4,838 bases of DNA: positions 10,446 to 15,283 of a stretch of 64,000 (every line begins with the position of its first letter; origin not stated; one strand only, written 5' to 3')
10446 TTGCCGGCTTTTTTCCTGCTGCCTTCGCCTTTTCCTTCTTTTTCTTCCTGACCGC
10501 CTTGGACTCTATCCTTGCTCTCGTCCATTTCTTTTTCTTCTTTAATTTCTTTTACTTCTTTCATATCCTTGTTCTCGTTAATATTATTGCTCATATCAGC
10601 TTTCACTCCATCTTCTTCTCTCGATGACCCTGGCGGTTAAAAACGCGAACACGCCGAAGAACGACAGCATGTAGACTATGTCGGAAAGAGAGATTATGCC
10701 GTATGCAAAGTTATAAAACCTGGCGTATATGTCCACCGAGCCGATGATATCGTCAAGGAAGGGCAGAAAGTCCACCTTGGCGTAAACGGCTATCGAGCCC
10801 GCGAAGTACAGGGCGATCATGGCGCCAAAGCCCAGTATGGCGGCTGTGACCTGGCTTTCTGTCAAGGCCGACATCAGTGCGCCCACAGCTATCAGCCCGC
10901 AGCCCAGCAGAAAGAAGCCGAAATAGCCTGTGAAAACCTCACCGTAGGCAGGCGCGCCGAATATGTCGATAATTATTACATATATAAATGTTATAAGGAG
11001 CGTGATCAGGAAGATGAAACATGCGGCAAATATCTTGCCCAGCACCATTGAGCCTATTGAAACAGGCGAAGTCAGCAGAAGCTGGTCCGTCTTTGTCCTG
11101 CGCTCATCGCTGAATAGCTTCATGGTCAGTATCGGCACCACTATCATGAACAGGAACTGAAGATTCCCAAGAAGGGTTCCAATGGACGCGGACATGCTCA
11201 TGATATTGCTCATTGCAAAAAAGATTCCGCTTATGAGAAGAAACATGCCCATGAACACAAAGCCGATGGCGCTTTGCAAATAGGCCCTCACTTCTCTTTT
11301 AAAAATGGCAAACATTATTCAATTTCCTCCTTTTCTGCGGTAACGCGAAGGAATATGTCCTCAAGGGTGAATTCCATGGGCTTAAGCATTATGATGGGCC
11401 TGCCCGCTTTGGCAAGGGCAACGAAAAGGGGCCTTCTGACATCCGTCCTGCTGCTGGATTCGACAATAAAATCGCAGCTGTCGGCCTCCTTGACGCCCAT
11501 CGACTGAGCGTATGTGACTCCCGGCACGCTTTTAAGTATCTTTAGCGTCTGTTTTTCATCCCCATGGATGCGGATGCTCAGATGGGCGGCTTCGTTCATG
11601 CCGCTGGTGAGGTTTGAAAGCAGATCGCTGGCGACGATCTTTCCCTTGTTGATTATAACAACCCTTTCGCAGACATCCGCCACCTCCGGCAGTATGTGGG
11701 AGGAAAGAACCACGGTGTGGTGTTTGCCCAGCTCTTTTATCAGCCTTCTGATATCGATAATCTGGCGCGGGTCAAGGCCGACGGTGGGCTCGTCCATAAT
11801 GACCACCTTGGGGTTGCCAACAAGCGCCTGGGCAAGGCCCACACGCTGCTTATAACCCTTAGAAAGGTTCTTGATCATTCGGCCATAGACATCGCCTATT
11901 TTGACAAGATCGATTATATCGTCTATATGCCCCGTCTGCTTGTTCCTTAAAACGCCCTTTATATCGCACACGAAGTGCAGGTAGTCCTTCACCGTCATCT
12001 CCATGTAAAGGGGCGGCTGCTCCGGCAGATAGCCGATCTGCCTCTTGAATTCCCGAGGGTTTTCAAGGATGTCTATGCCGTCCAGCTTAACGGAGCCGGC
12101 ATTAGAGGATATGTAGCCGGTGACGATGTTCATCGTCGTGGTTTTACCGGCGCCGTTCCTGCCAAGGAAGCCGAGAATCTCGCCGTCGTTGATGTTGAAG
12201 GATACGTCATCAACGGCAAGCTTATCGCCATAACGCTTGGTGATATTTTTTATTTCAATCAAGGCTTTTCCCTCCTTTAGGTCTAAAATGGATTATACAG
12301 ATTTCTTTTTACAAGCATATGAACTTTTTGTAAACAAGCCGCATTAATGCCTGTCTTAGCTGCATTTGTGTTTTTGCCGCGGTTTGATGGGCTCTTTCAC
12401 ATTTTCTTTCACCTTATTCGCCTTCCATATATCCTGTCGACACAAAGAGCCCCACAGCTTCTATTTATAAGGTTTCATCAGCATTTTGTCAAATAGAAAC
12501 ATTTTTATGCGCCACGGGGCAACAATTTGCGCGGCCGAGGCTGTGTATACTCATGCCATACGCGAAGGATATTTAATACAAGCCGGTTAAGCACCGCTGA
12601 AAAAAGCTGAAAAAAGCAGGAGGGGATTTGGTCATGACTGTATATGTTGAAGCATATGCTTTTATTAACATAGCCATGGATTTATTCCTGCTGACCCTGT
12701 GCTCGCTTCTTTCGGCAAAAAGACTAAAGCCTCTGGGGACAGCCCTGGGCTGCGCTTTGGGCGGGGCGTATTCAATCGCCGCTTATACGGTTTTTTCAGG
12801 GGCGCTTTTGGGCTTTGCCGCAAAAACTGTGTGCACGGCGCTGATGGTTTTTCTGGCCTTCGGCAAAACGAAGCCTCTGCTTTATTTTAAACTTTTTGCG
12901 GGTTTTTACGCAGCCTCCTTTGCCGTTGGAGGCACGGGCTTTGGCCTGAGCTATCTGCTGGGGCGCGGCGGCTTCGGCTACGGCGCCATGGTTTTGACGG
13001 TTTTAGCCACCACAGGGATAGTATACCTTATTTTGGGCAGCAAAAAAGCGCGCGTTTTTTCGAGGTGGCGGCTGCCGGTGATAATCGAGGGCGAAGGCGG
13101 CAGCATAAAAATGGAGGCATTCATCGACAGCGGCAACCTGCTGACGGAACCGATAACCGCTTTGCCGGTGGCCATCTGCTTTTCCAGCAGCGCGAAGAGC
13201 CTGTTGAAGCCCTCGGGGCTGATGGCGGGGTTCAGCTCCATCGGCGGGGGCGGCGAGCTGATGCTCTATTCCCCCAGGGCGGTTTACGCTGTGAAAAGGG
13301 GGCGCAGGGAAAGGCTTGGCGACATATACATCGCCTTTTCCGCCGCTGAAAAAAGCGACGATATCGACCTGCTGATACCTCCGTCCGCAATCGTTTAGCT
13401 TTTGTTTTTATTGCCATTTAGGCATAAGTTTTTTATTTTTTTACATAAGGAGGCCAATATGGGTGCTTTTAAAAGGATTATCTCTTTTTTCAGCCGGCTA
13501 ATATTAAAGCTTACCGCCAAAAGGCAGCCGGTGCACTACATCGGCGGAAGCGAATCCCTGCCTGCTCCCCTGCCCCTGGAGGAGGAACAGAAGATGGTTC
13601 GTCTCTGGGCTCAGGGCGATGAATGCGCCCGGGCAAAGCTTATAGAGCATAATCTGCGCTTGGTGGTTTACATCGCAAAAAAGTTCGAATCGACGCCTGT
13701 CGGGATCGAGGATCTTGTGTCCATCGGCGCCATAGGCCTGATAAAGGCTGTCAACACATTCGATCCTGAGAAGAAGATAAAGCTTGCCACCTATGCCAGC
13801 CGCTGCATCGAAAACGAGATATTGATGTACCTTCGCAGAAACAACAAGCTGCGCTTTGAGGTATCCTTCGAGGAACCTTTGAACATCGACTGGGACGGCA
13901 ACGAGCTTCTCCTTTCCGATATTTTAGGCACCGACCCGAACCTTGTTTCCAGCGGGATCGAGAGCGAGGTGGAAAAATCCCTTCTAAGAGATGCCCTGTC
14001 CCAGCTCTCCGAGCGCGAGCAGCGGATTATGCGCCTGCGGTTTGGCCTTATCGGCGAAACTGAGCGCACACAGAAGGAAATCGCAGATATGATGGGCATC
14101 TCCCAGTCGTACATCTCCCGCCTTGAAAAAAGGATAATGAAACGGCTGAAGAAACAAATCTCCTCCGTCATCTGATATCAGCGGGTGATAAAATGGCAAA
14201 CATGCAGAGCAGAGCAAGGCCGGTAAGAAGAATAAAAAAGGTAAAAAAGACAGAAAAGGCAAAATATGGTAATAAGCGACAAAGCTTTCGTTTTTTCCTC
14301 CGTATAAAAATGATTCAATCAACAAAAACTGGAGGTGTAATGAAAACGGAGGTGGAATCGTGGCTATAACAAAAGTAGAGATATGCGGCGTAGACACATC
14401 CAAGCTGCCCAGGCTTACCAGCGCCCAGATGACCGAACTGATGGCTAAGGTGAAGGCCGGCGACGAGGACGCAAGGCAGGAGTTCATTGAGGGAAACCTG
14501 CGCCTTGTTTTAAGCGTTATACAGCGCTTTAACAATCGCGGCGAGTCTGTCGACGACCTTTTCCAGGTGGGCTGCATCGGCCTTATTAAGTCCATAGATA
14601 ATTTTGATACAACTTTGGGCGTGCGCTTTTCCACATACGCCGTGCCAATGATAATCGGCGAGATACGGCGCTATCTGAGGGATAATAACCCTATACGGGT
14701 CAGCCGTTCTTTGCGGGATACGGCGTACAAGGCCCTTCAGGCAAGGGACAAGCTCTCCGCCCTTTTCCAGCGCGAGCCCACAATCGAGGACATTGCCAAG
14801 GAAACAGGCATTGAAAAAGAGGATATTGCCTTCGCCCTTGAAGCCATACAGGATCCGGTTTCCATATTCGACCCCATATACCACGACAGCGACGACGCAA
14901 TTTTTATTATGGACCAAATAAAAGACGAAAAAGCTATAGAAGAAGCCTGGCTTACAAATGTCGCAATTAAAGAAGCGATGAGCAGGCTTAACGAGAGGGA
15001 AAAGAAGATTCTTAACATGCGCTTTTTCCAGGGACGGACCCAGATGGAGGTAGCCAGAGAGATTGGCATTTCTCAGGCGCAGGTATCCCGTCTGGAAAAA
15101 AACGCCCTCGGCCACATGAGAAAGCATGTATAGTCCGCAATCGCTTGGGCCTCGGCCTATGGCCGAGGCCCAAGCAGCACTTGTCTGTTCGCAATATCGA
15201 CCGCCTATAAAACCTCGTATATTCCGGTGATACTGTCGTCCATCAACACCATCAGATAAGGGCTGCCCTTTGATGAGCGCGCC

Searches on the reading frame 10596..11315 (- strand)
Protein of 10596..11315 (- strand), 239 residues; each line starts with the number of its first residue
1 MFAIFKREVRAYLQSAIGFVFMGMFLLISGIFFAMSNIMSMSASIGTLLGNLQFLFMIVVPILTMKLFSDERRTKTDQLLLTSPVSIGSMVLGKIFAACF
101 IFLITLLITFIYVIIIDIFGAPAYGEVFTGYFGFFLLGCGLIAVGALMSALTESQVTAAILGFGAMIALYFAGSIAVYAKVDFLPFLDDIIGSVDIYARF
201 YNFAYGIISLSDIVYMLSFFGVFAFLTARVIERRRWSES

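Call 110: search_protein_families(library=pfam, proteins=[window:10596-11315:-], max_evalue=0.00001)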
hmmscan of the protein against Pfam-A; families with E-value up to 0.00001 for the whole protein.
window:10596-11315:- (239 aa): 2 families
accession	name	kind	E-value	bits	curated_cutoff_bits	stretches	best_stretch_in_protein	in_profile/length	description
PF12679.13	ABC2_membrane_2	-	2.5e-08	33.9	27.2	1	52-179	74-205/283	ABC-2 family transporter protein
PF12698.13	ABC2_membrane_3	-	1.2e-06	28.3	31.6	1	45-227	161-345/347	ABC-2 family transporter protein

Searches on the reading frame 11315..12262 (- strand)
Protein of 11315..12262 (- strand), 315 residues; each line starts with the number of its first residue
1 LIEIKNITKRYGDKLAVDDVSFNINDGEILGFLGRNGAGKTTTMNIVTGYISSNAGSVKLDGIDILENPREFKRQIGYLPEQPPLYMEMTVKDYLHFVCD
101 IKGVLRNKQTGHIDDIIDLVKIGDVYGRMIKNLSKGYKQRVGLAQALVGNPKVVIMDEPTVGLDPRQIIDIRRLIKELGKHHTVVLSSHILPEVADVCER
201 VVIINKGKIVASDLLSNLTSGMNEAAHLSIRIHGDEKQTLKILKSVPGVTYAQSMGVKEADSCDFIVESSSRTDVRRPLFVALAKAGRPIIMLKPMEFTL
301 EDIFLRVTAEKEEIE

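Call 110: search_protein_families(library=pfam, proteins=[window:11315-12262:-], max_evalue=0.00001)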
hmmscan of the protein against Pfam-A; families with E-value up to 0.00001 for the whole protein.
window:11315-12262:- (315 aa): 2 families
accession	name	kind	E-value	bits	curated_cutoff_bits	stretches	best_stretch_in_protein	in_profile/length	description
PF00005.33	ABC_tran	-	7e-32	111.3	25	1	18-160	2-136/137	ABC transporter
PF13304.12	AAA_21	-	2e-09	38.4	27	1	130-194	235-302/304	AAA domain, putative AbiEii toxin, Type IV TA system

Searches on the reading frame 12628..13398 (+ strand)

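Call 110: search_protein_families(library=pfam, proteins=[window:12628-13398:+], max_evalue=0.00001)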
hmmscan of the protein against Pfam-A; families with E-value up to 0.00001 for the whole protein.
window:12628-13398:+ (256 aa): 1 family
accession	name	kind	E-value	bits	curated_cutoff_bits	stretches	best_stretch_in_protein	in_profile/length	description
PF03419.18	Peptidase_U4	-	3.7e-35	122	28.4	1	4-195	1-194/284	Sporulation factor SpoIIGA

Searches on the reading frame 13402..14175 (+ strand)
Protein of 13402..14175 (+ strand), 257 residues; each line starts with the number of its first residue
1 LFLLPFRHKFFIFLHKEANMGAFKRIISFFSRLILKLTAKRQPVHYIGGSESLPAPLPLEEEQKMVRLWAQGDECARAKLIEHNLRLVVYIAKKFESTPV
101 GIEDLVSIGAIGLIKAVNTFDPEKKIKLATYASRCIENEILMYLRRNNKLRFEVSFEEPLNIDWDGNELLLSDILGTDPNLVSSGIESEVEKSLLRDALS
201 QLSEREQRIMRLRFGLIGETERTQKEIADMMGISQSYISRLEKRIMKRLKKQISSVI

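Call 110: search_protein_families(library=pfam, proteins=[window:13402-14175:+], max_evalue=0.00001)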
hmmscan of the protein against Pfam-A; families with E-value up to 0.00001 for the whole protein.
window:13402-14175:+ (257 aa): 3 families
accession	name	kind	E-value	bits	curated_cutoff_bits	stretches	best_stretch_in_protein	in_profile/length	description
PF04542.20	Sigma70_r2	-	1.8e-18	66.5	24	1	80-148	1-69/71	Sigma-70 region 2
PF04545.22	Sigma70_r4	-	3.9e-17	61.9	24.1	1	198-251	1-50/50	Sigma-70, region 4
PF01381.28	HTH_3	-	6.8e-06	26.5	23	0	223-243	11-31/55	Helix-turn-helix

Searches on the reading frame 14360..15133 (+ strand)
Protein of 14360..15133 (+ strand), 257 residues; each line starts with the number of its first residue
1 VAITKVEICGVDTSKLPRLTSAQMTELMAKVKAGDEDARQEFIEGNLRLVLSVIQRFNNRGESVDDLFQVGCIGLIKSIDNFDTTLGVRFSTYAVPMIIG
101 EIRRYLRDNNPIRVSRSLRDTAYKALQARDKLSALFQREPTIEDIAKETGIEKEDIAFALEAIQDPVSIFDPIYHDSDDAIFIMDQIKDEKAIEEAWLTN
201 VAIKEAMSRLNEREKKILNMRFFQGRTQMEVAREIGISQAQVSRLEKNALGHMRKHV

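Call 111: search_protein_families(library=pfam, proteins=[window:14360-15133:+], max_evalue=0.00001)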
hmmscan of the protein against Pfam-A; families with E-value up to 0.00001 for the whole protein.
window:14360-15133:+ (257 aa): 4 families
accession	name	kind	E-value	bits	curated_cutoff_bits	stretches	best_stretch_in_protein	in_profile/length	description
PF04542.20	Sigma70_r2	-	2.5e-19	69.3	24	1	43-110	2-69/71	Sigma-70 region 2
PF04545.22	Sigma70_r4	-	1e-16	60.6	24.1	1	206-255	1-50/50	Sigma-70, region 4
PF04539.22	Sigma70_r3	-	2.3e-10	40.9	25.3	1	122-180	3-61/78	Sigma-70 region 3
PF08281.18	Sigma70_r4_2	-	6.8e-08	32.5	25.7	1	202-244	3-45/54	Sigma-70, region 4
